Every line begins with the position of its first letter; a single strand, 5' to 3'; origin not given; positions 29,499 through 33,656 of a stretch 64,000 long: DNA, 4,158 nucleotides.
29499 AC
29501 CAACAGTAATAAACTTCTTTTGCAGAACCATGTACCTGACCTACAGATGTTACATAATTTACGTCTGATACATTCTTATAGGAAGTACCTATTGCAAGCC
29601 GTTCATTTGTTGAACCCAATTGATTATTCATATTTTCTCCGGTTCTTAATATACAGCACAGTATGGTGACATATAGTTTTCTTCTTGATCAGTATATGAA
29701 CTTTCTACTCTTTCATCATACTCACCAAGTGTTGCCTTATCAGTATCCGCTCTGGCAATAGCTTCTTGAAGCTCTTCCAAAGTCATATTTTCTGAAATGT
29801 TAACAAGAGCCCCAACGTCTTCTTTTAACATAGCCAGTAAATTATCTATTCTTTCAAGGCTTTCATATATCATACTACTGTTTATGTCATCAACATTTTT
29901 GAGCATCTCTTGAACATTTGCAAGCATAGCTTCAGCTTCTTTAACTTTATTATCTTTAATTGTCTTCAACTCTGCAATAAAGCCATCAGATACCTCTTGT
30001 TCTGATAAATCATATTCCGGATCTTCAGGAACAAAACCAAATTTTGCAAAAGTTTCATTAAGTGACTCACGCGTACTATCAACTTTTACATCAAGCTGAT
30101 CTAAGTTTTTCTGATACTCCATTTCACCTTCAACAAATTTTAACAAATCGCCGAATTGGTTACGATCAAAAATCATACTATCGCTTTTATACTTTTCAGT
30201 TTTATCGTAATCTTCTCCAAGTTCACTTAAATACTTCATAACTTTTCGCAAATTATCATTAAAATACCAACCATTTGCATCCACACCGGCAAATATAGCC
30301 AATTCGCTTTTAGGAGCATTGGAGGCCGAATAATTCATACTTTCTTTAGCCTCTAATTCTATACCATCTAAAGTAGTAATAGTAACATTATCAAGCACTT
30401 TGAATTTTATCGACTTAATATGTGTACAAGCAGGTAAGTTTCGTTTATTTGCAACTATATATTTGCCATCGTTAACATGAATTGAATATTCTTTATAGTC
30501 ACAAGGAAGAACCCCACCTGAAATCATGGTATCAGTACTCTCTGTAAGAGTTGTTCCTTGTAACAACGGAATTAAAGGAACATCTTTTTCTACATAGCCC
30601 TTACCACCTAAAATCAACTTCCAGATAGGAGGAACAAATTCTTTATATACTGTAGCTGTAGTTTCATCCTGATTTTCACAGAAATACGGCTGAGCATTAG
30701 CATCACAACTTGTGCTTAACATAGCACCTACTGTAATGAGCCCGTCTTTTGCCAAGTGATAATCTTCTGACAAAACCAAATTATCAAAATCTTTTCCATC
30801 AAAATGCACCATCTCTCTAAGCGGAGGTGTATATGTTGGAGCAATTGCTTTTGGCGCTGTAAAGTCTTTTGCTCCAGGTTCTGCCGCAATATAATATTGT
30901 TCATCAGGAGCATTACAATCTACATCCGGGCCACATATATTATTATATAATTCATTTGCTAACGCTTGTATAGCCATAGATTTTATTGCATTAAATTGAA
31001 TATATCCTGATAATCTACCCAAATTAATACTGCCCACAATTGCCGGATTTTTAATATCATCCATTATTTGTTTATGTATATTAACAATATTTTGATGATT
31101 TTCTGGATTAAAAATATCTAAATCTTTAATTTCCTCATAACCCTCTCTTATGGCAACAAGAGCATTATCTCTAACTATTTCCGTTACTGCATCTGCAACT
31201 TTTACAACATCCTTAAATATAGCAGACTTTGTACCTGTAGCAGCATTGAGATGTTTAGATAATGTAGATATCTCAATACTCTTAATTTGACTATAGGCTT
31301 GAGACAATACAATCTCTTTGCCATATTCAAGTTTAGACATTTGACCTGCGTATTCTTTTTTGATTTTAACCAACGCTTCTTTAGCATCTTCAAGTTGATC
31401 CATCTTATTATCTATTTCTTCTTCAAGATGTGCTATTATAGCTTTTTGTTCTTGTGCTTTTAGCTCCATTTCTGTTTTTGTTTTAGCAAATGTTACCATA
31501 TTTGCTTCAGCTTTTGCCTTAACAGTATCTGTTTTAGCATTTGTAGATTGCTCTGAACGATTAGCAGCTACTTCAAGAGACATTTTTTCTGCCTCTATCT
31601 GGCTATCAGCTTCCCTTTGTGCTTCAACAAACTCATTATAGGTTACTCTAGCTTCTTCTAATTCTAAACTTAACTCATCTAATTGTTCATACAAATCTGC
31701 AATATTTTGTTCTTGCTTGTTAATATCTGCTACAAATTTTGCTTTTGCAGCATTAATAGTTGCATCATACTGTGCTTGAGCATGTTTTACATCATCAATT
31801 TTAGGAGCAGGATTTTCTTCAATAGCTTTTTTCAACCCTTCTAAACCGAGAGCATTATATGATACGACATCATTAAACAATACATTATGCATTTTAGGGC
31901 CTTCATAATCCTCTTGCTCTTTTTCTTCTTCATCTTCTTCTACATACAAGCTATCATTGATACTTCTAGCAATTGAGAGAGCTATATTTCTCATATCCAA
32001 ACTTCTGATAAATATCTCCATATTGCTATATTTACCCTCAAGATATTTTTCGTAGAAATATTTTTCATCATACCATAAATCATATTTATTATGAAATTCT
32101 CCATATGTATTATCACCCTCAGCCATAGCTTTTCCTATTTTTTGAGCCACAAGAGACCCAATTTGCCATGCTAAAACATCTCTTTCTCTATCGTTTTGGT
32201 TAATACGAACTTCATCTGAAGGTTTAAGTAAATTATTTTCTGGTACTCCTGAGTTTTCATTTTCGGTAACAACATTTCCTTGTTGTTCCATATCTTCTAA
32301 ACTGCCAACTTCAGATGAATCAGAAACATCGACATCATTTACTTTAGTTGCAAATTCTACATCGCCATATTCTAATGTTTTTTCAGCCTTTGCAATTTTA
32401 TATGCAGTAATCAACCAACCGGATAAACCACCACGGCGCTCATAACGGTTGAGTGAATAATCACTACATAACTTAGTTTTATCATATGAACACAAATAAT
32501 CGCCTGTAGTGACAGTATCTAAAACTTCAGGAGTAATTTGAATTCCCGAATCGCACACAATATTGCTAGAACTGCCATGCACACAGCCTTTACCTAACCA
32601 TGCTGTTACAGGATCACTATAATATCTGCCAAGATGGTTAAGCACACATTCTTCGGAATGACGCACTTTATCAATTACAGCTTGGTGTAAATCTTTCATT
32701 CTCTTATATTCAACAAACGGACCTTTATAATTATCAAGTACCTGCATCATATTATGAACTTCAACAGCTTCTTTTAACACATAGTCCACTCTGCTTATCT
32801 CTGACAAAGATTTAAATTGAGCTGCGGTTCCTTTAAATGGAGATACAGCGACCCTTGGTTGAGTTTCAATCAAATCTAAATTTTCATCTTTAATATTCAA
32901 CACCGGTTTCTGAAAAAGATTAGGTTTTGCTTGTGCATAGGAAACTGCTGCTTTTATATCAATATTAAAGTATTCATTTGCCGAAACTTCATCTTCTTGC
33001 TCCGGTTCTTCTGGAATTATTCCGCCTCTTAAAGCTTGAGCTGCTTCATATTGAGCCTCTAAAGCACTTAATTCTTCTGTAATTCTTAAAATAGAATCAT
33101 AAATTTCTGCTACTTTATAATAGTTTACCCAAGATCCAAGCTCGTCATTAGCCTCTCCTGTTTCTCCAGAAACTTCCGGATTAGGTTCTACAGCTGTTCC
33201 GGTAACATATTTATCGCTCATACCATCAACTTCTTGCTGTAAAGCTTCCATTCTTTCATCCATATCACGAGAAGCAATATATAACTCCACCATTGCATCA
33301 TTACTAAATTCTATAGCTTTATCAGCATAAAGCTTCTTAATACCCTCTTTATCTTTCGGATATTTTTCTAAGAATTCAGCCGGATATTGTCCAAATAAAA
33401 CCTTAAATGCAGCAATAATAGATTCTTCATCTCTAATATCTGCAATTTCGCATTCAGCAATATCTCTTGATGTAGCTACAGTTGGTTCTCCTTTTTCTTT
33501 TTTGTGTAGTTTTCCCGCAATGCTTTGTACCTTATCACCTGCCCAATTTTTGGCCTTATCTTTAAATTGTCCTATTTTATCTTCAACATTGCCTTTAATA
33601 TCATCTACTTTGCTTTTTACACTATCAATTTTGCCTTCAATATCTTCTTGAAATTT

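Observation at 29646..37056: Four secreted helical or coiled-coil proteins occupy the VirB5/VirB6 slot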

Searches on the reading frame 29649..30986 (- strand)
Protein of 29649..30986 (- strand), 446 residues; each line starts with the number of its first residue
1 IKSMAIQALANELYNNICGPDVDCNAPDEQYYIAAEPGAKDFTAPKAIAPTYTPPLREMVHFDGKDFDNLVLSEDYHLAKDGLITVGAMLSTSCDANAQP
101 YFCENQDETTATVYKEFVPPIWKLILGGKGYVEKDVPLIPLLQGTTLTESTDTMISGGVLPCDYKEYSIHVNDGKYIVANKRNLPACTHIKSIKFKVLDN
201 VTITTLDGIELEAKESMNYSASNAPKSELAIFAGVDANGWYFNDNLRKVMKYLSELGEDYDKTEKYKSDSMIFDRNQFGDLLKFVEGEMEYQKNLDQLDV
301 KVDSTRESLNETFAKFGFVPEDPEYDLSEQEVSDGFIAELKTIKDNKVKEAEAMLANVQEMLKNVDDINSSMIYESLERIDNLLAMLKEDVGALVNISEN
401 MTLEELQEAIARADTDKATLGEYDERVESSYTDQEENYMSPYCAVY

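Call 69: predict_structure(alignment_id=A8)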
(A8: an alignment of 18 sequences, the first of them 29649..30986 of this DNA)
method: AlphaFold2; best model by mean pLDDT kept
length: 446 residues; sequences in the alignment: 18
mean_pLDDT: 62.7   pTM: 0.40
mean pLDDT of the five models: 62.7, 61.0, 60.0, 55.7, 55.6
residues with pLDDT >= 90: 14; 70-90: 187; 50-70: 118; < 50: 127
segments of 3 or more residues with pLDDT < 50: 27-70, 82-138, 274-288, 437-446
pLDDT, mean of each block of 10 residues (from residue 1): 67 70 51 35 33 35 41 56 39 34 36 34 34 41 59 73 89 87 83 82 87 80 59 66 71 78 81 47 47 66 82 82 77 81 82 80 65 74 74 63 73 70 65 49 28
secondary structure, 60 per line:
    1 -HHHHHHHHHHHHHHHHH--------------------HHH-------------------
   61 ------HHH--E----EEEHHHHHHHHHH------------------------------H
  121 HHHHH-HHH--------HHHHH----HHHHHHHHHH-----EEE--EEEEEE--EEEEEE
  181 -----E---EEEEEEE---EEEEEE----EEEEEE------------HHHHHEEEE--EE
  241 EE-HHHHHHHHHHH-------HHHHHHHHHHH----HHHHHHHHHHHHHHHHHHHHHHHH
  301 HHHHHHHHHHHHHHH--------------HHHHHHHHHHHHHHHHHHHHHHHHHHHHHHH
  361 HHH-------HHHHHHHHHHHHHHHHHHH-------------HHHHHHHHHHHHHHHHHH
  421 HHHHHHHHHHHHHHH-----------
elements in order: H2-18 E77-79 H80-89 H120-125 H138-142 H147-156 E162-164 E167-172 E175-180 E190-196 E200-205 E210-215 H228-232 E233-236 E239-242 H244-254 H262-272 H277-315 H330-363 H371-389 H403-435
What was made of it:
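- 29646..33878 (-): X1410: exported 1410-aa giant, always directly upstream of virB8. Signal peptide (nt 33804-33878). Helical N-domain, residues 125-660 (nt 31899-33506), with invariant residues. Coiled coil, about residues 690-960 (nt 30999-31811). C-domain, residues 965-1410 (nt 29649-30986), with a beta subdomain, a helical bundle, conserved cysteines and a conserved C-terminus PYCAVY. AlphaFold2 of the C-domain: pLDDT 62.7 (call 69).
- Checked: The AlphaFold model of X1410 residues 965-1410 has a beta-rich subdomain with pLDDT 73-89 (call 69).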

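Call 71: fold_search(model_id=the predicted structure, library=pdb)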
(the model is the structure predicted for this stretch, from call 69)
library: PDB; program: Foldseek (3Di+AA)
matches with E <= 10: 348; with E <= 0.001: 0
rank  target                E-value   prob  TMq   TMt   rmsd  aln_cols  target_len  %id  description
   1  3jyy_B                7.7e-02  0.16  0.10  0.15  31.1       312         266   11  SeMet LinB complexed with PPi (released 2009-11-03)
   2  8soj_B                3.0e-01  0.04  0.08  0.09  41.9       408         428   12  Cryo-EM structure of human CST bound to POT1(ESDL)/TPP1 in the absence of telomeric ssDNA (released 2023-06-07)
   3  3jyy_A                5.5e-01  0.06  0.09  0.13  30.6       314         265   11  SeMet LinB complexed with PPi (released 2009-11-03)
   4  1r49_A                5.8e-01  0.10  0.12  0.10  19.4       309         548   11  Human topoisomerase I (Topo70) double mutant K532R/Y723F (released 2003-12-16)
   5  9ntn_G                5.8e-01  0.08  0.10  0.13  18.4       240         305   13  Structure of Cap10-CdnD complex containing NDG modification (released 2025-05-07)
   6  3o13                  6.2e-01  0.13  0.07  0.15  14.6        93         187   11  Crystal structure of a superantigen-like protein (SAV0433) from Staphylococcus aureus MU50 at 2.05 A resolution (released 2010-08-25)
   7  3auo_A                6.5e-01  0.14  0.09  0.07  13.6       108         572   11  DNA polymerase X from Thermus thermophilus HB8 ternary complex with 1-nt gapped DNA and ddGTP (released 2012-01-25)
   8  5v36_A                6.9e-01  0.20  0.06  0.06  14.1        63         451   13  1.88 Angstrom Resolution Crystal Structure of Glutathione Reductase from Streptococcus mutans UA159 in Complex with FA (released 2017-03-22)
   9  5cw4_B                7.3e-01  0.15  0.09  0.14  18.3       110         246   10  Structure of CfBRCC36-CfKIAA0157 complex (Selenium Edge) (released 2015-09-16)
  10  3au6_A                7.7e-01  0.16  0.08  0.07   9.2        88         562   14  DNA polymerase X from Thermus thermophilus HB8 ternary complex with primer/template DNA and ddGTP (released 2012-01-25)
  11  3fcd_A                8.6e-01  0.06  0.06  0.15  12.2        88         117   10  Crystal Structure of a putative glyoxalase from an environmental bacteria (released 2008-12-09)
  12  3bi4_B                8.6e-01  0.04  0.07  0.06  22.8       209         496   12  Crystal structures of fms1 in complex with its inhibitors (released 2008-01-01)
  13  4gdp_D                9.1e-01  0.04  0.07  0.06  22.9       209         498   12  Yeast polyamine oxidase FMS1, N195A mutant (released 2012-10-17)
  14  8k9c_B                1.0e+00  0.15  0.13  0.20  11.2       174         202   14  Structure of human Caprin-2 HR1 domain (released 2024-08-21)
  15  3bi2_B                1.0e+00  0.08  0.06  0.05  18.4       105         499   18  Crystal structures of fms1 in complex with its inhibitors (released 2008-01-01)
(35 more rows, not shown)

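Call 92: search_protein_representatives(alignment_id=A8)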
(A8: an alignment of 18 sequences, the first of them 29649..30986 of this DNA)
Query: 18 sequences, 413 profile positions. Proteins with E-value up to 0.001 (for the whole library): 285; up to 1e-10: 250; up to 1e-30: 176. The best 150 are listed.
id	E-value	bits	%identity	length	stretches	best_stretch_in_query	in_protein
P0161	1.6e-143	495.2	-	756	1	1-413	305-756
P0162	3.4e-143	494.0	-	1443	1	1-413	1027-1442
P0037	3.7e-140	484.1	-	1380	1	2-413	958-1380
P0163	3.9e-140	484.0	-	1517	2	2-413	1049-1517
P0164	6.4e-140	483.3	-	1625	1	1-413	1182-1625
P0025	4.4e-139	480.5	-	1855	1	3-413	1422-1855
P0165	1.6e-138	478.7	-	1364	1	4-413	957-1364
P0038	3.1e-138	477.7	-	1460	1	1-413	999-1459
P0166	2.6e-137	474.7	-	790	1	1-413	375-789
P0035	3.3e-137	474.3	-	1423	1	1-413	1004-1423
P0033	7.4e-137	473.2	-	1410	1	2-413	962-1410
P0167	9.1e-137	472.9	-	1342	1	3-413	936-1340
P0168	2.2e-136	471.6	-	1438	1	2-413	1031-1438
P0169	5.3e-132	457.2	-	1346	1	4-410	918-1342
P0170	2.2e-130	451.9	-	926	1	2-413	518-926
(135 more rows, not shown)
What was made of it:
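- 29646..33878 (-): 285 clusters in 1.84 billion representatives, and the best 150 all share this architecture (call 92).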

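Call 103: search_solved_structures(query=A8, max_evalue=10, show_alignments=0)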
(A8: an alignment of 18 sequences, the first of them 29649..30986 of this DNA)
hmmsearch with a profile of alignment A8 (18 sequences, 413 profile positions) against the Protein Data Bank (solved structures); distinct sequences matched with E-value up to 10: 5.
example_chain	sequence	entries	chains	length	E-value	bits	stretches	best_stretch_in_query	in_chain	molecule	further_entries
9cfs_A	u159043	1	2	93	0.21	13.8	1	294-365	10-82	Long regulatory protein rop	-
5tvb_A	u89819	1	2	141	0.26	13.5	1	270-374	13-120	Nucleoprotein TPR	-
4ogd_A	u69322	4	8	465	1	11.5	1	308-368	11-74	Succinate-semialdehyde dehydrogenase | Succinic semialdehyde dehydrogenase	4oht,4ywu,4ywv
6ey0_A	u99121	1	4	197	1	11.5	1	261-370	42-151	T9SS component cytoplasmic membrane protein PorM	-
5to5_A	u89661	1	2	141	1.4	11.1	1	270-374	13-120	Nucleoprotein TPR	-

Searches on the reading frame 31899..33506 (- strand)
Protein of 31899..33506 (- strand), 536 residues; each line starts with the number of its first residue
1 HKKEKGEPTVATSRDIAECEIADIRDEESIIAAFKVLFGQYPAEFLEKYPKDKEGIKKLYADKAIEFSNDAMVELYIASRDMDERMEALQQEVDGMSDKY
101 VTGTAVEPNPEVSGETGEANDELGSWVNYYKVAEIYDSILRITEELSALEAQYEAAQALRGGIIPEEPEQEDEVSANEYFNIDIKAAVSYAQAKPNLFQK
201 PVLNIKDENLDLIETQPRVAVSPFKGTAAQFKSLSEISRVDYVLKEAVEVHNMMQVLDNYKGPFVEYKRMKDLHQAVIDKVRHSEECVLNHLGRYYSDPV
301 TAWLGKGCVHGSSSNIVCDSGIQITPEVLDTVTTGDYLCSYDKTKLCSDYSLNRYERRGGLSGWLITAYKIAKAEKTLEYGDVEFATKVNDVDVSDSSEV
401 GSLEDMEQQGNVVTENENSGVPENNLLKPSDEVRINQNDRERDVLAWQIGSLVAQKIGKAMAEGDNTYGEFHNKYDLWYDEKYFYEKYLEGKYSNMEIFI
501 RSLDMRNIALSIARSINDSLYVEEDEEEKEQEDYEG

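Call 102: search_solved_structures(query=A9, max_evalue=10, show_alignments=0)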
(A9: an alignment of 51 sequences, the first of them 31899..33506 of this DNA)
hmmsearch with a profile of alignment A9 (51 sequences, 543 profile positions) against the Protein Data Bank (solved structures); distinct sequences matched with E-value up to 10: 3.
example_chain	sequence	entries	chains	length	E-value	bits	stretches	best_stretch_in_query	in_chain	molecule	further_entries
6fia_A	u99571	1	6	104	0.12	14.5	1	64-126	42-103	LINE-1 retrotransposable element ORF1 protein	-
5j0h_A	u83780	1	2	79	0.68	12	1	65-132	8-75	Design construct 2L6HC3_13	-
7dpf_1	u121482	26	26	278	1.5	10.9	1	337-378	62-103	Virion protein 1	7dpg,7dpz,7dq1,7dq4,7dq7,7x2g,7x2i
